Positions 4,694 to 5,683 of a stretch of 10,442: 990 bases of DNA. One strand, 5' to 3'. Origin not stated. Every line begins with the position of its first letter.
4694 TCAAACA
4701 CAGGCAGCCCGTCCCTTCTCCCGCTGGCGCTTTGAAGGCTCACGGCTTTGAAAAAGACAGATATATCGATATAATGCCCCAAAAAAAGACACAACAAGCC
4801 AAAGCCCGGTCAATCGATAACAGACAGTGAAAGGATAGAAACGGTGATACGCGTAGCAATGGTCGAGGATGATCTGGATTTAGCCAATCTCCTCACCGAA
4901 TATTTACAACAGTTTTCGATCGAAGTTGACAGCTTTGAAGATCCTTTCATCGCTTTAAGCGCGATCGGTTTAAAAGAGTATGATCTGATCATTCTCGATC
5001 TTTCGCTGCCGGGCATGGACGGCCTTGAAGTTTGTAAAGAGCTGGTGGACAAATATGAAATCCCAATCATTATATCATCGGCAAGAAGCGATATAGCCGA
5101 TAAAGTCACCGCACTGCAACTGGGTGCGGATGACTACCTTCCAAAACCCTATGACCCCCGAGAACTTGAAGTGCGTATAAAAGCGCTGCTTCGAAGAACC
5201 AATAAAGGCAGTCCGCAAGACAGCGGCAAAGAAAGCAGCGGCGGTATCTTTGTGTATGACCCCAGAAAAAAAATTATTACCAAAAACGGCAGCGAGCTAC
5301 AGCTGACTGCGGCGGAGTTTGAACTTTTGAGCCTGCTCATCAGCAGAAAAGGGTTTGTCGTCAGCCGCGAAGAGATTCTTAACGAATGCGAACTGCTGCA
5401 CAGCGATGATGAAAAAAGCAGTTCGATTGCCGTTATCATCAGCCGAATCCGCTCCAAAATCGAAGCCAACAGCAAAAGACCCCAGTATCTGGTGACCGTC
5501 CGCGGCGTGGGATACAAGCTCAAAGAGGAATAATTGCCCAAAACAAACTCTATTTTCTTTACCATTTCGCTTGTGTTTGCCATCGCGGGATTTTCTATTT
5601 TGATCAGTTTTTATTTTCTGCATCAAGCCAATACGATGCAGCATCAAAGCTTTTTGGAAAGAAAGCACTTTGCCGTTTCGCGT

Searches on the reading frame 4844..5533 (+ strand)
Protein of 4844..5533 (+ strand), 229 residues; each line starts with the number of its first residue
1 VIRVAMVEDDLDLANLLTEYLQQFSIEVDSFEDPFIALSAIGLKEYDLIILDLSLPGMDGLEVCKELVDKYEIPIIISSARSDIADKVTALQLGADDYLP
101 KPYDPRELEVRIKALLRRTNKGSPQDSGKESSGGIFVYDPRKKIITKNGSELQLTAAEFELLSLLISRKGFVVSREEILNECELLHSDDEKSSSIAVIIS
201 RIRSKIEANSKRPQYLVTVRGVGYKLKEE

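Call 8: search_protein_families(library=pfam, proteins=[window:4844-5533:+], max_evalue=0.01)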
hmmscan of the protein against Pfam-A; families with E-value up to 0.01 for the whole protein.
window:4844-5533:+ (229 aa): 2 families
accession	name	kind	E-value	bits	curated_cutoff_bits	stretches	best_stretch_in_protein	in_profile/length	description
PF00072.30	Response_reg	-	3.5e-27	95.2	30.2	1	4-112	1-110/111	Response regulator receiver domain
PF00486.34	Trans_reg_C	-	1.2e-20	73.7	26.2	1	149-226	1-77/77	Transcriptional regulatory protein, C terminal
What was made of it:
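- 4844..5533 (+): OmpR/PhoB-type response regulator. It carries Pfam Response_reg and Trans_reg_C domains (call 8).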

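Call 11: find_related_loci(query=window:4844-5530:+, collection=genome_contigs, flank=3000)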
Query window:4844-5530:+ (229 aa) in genome_contigs; peptide patterns used: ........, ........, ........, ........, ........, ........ (x = any residue, [..] = any of these).
600 stretches matched a pattern (row limit reached: there are more); 565 encode a relative of the query (tblastn E <= 1e-3); the best 80 are kept; 80 distinct loci.
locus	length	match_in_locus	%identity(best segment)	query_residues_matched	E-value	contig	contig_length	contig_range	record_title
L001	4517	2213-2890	65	1-228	6e-97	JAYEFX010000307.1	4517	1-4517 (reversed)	MAG: Campylobacterota bacterium isolate MAG261 MAG261_307, whole genome shotgun sequence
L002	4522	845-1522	64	1-229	1e-94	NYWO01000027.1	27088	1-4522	MAG: Arcobacter sp. isolate CPC16 MHASMcontig_74125, whole genome shotgun sequence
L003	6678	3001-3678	64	1-228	9e-94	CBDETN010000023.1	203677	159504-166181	MAG: Arcobacteraceae bacterium isolate db4b13ac-2574-4c45-916c-b48a2a49b3d8 genome assembly, contig: contig_23, whole ge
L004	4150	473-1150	64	1-229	7e-94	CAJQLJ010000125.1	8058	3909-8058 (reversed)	MAG: uncultured Campylobacterales bacterium isolate 0.2_20180522_Bin_122_1 genome assembly, contig: c_000000013234, whol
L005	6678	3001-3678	62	1-228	6e-90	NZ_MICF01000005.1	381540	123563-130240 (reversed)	MAG: Sulfurimonas sp. RIFOXYD12_FULL_33_39 rifoxyd3_full_scaffold_2, whole genome shotgun sequence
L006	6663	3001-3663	62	5-228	1e-89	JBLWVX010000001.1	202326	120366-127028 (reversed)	MAG: Arcobacteraceae bacterium isolate EA13-08 A13maxbin.011RE.5K@1, whole genome shotgun sequence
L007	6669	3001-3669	62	1-226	6e-89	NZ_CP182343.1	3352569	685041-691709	MAG: Arcobacter sp. isolate Pygsuia-1 chromosome, complete genome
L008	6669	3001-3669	60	1-226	5e-88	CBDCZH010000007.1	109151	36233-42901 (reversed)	MAG: Arcobacteraceae bacterium isolate fc5e33e7-dd01-498f-bf0c-978ca2035017 genome assembly, contig: contig_7, whole gen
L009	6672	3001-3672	55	1-228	4e-77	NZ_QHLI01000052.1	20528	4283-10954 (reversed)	Campylobacter troglodytis strain MIT 05-9149A accn_213849_11_con_0052, whole genome shotgun sequence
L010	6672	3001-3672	55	1-228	2e-76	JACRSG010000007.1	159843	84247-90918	Campylobacter jejuni strain GP013 Consensus_5, whole genome shotgun sequence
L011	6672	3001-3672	55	1-228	1e-75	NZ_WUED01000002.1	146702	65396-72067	Campylobacter bilis strain VicNov18 scaffold_1, whole genome shotgun sequence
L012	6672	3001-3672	54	1-226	2e-75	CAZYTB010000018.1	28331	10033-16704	MAG TPA_asm: uncultured Campylobacterales bacterium isolate SRP128015_co3_377 genome assembly, contig: NODE_1451_length_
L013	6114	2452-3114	55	1-226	1e-74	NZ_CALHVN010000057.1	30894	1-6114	MAG: uncultured Campylobacter sp. isolate ERR589473_bin.46_CONCOCT_v1.1_MAG ERZ772903.449, whole genome shotgun sequence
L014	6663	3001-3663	53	1-226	3e-74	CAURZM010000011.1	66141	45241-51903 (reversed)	MAG TPA_asm: uncultured Campylobacter sp. isolate ERR9969211_bin.33_MetaWRAP_v1.3_MAG genome assembly, contig: ERZ216159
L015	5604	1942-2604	53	1-226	3e-74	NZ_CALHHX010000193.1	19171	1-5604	MAG: uncultured Campylobacter sp. isolate ERR589358_bin.6_CONCOCT_v1.1_MAG ERZ772773.1044, whole genome shotgun sequence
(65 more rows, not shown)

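Call 12: find_encoding_contigs(protein=window:4844-5530:+, flank=5000, max_places=10)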
Protein window:4844-5530:+ (229 aa): 4 contigs read that carry it; 4 places shown.
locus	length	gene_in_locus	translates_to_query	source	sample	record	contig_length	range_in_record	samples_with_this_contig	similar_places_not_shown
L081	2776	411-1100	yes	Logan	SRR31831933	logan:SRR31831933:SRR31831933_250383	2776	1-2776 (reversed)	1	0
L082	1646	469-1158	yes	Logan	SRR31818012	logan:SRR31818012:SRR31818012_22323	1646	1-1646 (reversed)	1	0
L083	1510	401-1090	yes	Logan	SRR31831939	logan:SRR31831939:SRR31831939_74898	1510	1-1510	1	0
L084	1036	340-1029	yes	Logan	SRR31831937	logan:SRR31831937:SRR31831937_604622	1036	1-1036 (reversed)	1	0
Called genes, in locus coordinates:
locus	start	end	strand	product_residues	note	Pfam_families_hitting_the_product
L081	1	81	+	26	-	?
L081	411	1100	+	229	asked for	PF00072:Response_reg, PF00486:Trans_reg_C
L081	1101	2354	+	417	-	PF02518:HATPase_c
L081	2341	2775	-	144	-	?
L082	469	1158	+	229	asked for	PF00072:Response_reg, PF00486:Trans_reg_C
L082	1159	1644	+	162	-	?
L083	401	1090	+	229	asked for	PF00072:Response_reg, PF00486:Trans_reg_C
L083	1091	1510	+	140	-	?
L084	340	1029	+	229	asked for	PF00072:Response_reg, PF00486:Trans_reg_C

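Call 19: find_homologous_proteins(query=window:4844-5530:+, max_evalue=1e-40)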
Query window:4844-5530:+ (229 aa): 5699 proteins with E <= 1e-40 among 8000 candidates; the best 120 are listed.
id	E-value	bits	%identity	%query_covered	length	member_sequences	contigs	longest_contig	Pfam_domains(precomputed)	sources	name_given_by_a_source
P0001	2.0e-139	480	100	100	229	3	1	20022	PF00486.35,PF00072.31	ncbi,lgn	ncbi:MAG: response regulator transcription factor [Campylobacterota bacterium]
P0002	4.4e-118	411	87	100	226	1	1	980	PF00486.35,PF00072.31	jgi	jgi:two-component system OmpR family response regulator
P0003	1.2e-113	396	84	100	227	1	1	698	PF00486.35,PF00072.31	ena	-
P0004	1.2e-105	370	78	100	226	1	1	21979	PF00486.35,PF00072.31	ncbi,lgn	ncbi:MAG: response regulator transcription factor [Campylobacterota bacterium]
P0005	4.2e-104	365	79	98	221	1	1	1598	PF00486.35,PF00072.31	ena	-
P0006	2.6e-103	362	79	98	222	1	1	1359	PF00486.35,PF00072.31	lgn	-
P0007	2.9e-103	362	78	98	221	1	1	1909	PF00486.35,PF00072.31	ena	-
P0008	3.9e-103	362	79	98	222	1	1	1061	PF00486.35,PF00072.31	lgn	-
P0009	9.1e-103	360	78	98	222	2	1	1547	PF00486.35,PF00072.31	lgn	-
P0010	1.3e-102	360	76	98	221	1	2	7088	PF00486.35,PF00072.31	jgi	-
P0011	2.7e-102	359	78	98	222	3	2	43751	PF00486.35,PF00072.31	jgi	jgi:two-component system OmpR family response regulator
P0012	1.3e-100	353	75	100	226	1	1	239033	PF00486.35,PF00072.31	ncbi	-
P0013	4.2e-100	352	77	98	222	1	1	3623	PF00486.35,PF00072.31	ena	-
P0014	5.2e-92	325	67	100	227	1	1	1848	PF00486.35,PF00072.31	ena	-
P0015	3.0e-90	320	66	100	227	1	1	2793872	PF00486.35,PF00072.31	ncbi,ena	-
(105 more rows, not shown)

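Call 20: find_encoding_contigs(protein=P0004, flank=6000, max_places=3)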
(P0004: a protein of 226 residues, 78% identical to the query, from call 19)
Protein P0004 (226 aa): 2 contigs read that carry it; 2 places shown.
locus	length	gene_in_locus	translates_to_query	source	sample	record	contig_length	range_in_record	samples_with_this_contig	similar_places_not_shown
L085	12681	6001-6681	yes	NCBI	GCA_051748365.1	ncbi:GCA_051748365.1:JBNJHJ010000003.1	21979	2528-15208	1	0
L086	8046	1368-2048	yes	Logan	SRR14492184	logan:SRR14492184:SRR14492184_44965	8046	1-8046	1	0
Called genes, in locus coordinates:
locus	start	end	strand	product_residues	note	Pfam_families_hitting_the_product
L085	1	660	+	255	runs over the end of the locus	PF01925:TauE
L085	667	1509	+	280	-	PF02749:QRPTase_N, PF01729:QRPTase_C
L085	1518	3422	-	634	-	PF00990:GGDEF, PF00563:EAL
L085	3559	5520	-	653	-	PF16177:ACAS_N, PF00501:AMP-binding, PF13193:AMP-binding_C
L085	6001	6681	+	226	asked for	PF00072:Response_reg, PF00486:Trans_reg_C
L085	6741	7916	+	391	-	PF02518:HATPase_c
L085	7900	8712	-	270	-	PF00950:ABC-3, PF01032:FecCD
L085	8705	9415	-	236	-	PF02463:SMC_N, PF13175:AAA_15 (faint), PF00005:ABC_tran, PF13304:AAA_21 (weak)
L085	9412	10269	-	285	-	PF01297:ZnuA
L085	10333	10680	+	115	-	PF01475:FUR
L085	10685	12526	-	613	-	PF00990:GGDEF, PF00563:EAL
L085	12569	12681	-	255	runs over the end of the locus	PF05690:ThiG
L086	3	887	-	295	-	?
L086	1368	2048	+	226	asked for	PF00072:Response_reg, PF00486:Trans_reg_C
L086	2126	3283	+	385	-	PF02518:HATPase_c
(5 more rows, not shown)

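Call 21: find_encoding_contigs(protein=P0012, flank=6000, max_places=3)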
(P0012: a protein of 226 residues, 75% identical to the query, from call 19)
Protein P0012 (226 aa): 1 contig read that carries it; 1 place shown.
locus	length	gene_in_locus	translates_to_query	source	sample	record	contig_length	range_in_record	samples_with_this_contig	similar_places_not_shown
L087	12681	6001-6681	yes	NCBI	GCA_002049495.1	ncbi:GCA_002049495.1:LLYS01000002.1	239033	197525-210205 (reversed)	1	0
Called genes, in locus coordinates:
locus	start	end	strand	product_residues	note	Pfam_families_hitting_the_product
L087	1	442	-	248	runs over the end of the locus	PF01547:SBP_bac_1, PF13531:SBP_bac_11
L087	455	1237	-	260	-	PF00126:HTH_1 (weak), PF03459:TOBE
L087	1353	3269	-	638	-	PF16448:LapD_MoxY_N (faint), PF00990:GGDEF, PF00563:EAL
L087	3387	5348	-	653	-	PF16177:ACAS_N, PF00501:AMP-binding, PF13193:AMP-binding_C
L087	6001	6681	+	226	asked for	PF00072:Response_reg, PF00486:Trans_reg_C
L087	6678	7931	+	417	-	PF00672:HAMP (weak), PF02518:HATPase_c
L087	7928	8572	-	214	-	-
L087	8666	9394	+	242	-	PF10670:DUF4198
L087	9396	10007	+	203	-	PF01891:CbiM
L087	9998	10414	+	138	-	-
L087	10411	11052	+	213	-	PF02361:CbiQ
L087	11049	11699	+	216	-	PF00005:ABC_tran, PF02463:SMC_N (weak), PF13304:AAA_21 (weak)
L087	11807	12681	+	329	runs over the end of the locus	PF00990:GGDEF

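Call 22: find_encoding_contigs(protein=P0011, flank=6000, max_places=3)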
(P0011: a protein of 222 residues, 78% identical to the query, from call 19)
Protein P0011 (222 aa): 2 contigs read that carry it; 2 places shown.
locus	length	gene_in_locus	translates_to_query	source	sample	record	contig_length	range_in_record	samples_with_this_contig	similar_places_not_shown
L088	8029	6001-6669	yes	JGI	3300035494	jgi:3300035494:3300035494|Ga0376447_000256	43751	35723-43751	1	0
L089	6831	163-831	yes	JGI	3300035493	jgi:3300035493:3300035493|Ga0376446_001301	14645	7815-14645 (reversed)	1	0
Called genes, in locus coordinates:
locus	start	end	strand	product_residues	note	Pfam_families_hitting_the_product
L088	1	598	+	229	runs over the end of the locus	PF00528:BPD_transp_1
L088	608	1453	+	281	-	PF02749:QRPTase_N, PF01729:QRPTase_C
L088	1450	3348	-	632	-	PF00990:GGDEF, PF00563:EAL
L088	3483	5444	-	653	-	PF16177:ACAS_N, PF00501:AMP-binding, PF13193:AMP-binding_C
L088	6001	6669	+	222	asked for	PF00072:Response_reg, PF00486:Trans_reg_C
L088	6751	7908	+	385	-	PF00672:HAMP (faint), PF02518:HATPase_c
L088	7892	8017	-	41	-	-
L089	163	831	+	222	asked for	PF00072:Response_reg, PF00486:Trans_reg_C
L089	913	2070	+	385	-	PF00672:HAMP (faint), PF02518:HATPase_c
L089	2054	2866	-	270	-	PF00950:ABC-3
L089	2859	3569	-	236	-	PF02463:SMC_N, PF00005:ABC_tran, PF13304:AAA_21 (weak)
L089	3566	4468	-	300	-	PF01297:ZnuA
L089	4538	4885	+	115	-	PF01475:FUR, PF12840:HTH_20 (faint)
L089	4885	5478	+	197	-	-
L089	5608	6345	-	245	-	PF01555:N6_N4_Mtase, PF01170:UPF0020 (weak), PF08241:Methyltransf_11 (faint), PF01555:N6_N4_Mtase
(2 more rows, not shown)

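Call 23: find_encoding_contigs(protein=P0002, flank=6000, max_places=3)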
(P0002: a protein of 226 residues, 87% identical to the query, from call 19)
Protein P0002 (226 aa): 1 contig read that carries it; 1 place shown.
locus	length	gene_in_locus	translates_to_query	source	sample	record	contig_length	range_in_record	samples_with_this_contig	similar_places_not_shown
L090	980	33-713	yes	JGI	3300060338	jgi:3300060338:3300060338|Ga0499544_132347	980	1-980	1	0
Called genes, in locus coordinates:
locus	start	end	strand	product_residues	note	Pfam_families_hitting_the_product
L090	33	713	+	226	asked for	PF00072:Response_reg, PF00486:Trans_reg_C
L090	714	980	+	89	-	?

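Call 26: find_encoding_contigs(protein=P0010, flank=3000, max_places=3)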
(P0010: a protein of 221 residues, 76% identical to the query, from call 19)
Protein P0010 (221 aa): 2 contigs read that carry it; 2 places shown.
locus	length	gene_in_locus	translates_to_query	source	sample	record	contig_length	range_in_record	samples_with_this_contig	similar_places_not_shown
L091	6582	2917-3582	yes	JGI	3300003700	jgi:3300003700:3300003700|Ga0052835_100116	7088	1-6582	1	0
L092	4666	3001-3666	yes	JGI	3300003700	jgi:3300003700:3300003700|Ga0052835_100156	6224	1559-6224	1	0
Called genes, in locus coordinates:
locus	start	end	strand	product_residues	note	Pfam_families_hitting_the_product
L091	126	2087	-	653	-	PF16177:ACAS_N, PF00501:AMP-binding, PF13193:AMP-binding_C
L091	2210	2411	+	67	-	-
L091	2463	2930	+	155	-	-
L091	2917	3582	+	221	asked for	PF00072:Response_reg, PF00486:Trans_reg_C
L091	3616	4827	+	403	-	PF02518:HATPase_c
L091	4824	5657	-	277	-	PF00950:ABC-3, PF01032:FecCD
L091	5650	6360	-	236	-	PF02463:SMC_N, PF00005:ABC_tran, PF13175:AAA_15 (faint), PF13304:AAA_21 (weak)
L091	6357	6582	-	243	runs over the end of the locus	?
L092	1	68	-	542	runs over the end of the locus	?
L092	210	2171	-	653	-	PF16177:ACAS_N, PF00501:AMP-binding, PF13193:AMP-binding_C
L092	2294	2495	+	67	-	-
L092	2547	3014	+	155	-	-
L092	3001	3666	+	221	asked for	PF00072:Response_reg, PF00486:Trans_reg_C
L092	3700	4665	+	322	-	?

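Call 27: find_encoding_contigs(protein=P0013, flank=3000, max_places=3)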
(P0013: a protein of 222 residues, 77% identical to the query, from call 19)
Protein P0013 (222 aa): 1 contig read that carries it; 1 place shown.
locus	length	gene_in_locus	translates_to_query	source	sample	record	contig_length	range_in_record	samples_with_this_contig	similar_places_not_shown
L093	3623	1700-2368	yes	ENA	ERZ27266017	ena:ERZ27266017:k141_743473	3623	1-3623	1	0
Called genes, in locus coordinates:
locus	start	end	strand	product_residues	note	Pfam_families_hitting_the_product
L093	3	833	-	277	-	?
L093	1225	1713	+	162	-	-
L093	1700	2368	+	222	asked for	PF00072:Response_reg, PF00486:Trans_reg_C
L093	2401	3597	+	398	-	PF02518:HATPase_c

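Call 28: find_encoding_contigs(protein=P0007, flank=3000, max_places=3)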
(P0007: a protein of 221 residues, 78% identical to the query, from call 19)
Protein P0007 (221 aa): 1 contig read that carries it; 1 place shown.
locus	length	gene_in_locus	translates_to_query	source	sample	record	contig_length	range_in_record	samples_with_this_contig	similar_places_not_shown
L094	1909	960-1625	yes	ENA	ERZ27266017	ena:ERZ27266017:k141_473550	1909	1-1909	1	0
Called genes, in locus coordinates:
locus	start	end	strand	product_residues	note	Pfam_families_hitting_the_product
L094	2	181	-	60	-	?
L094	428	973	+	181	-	-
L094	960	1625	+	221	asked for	PF00072:Response_reg, PF00486:Trans_reg_C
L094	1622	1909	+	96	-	?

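Call 31: search_protein_families(library=pfam, proteins=[L091:2463-2927:+, L093:1225-1710:+, L094:506-970:+], max_evalue=10)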
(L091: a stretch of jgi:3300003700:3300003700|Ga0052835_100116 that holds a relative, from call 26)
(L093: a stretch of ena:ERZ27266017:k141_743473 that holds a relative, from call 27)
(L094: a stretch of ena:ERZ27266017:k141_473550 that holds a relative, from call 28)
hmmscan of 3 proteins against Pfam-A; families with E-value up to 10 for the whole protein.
L091:2463-2927:+ (155 aa): 3 families
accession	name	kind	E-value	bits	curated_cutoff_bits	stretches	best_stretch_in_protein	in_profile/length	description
PF07813.17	LTXXQ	-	0.0021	19.2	24.3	1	55-128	12-96/100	LTXXQ motif family protein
PF08681.18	TacA1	-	0.1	13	21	1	41-85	32-76/80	Antitoxin TacA 1-like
PF06015.17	Chordopox_A30L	-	3.1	8.1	25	1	111-143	27-57/71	Chordopoxvirus A30L protein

L093:1225-1710:+ (162 aa): 3 families
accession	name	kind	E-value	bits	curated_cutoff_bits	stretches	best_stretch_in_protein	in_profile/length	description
PF07813.17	LTXXQ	-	0.00017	22.7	24.3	1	64-136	12-95/100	LTXXQ motif family protein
PF01508.21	Paramecium_SA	-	0.043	14.7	21.2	1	26-56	18-47/62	Paramecium surface antigen domain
PF11396.14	PepSY_like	-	0.072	13.9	28.3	1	87-119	38-69/83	Putative beta-lactamase-inhibitor-like, PepSY-like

L094:506-970:+ (155 aa): 2 families
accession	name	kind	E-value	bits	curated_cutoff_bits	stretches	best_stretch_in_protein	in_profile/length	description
PF07813.17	LTXXQ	-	0.0012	19.9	24.3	1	56-131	12-98/100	LTXXQ motif family protein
PF08681.18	TacA1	-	0.064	13.7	21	1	43-86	33-76/80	Antitoxin TacA 1-like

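Call 62: search_protein_families(library=ncbifam, proteins=[window:4844-5530:+], max_evalue=0.01)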
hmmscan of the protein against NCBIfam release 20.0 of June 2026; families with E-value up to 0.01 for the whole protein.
window:4844-5530:+ (229 aa): 93 families (the best 25 are shown)
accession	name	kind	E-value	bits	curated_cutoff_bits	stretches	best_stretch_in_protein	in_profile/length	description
NF045944.1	ResRegRpaBCyano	equivalog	1.1e-53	181.9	330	1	6-227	2-228/229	response regulator transcription factor RpaB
NF040689.1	MtrAB_MtrA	equivalog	5.3e-48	163.2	300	1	5-226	2-218/219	MtrAB system response regulator MtrA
NF040534.1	resp_reg_YycF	equivalog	7.3e-46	156.3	340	1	3-228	2-229/231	response regulator YycF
NF007005.1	PRK09468.1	equivalog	5.3e-45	153.7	331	1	3-225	5-230/237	osmolarity response regulator transcription factor OmpR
NF033117.2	vanR_ACDEGLN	exception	6.2e-45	153.5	350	1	5-226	2-225/226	VanR-ABDEGLN family response regulator transcription factor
NF008296.0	PRK11083.1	equivalog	3e-44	151.1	273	1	3-228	5-227/228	two-component system response regulator CreB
NF012023.0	PRK15479.1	equivalog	6.2e-41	140.4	337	1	3-227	2-218/224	transcriptional regulator TctD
TIGR01387.1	cztR_silR_copR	subfamily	1.6e-40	139.1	279.2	1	5-226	2-218/218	heavy metal response regulator transcription factor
NF007982.1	PRK10710.1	equivalog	2.3e-40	138.6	380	1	3-226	9-227/235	envelope stress response regulator BaeR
NF045991.1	RespRegCtrARhodob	equivalog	4.9e-40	137.7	350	1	2-228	1-223/224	response regulator transcription factor CtrA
NF010430.0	PRK13856.1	equivalog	1e-39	136.7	344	1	3-226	3-227/241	two-component response regulator VirG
NF008034.0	PRK10766.1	equivalog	7.3e-39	133.6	275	1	3-226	4-226/231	two-component system response regulator TorR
NF053854.1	RespRegPhoBBctds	equivalog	1.4e-38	132.5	270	1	6-226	3-224/225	two-component system response regulator PhoB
TIGR02154.1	PhoB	equivalog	2.9e-38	131.4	296.2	1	3-226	4-225/226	phosphate regulon transcriptional regulator PhoB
NF041733.1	resp_reg_CseB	equivalog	1.1e-37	129.6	350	1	3-227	2-227/228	two-component system response regulator CseB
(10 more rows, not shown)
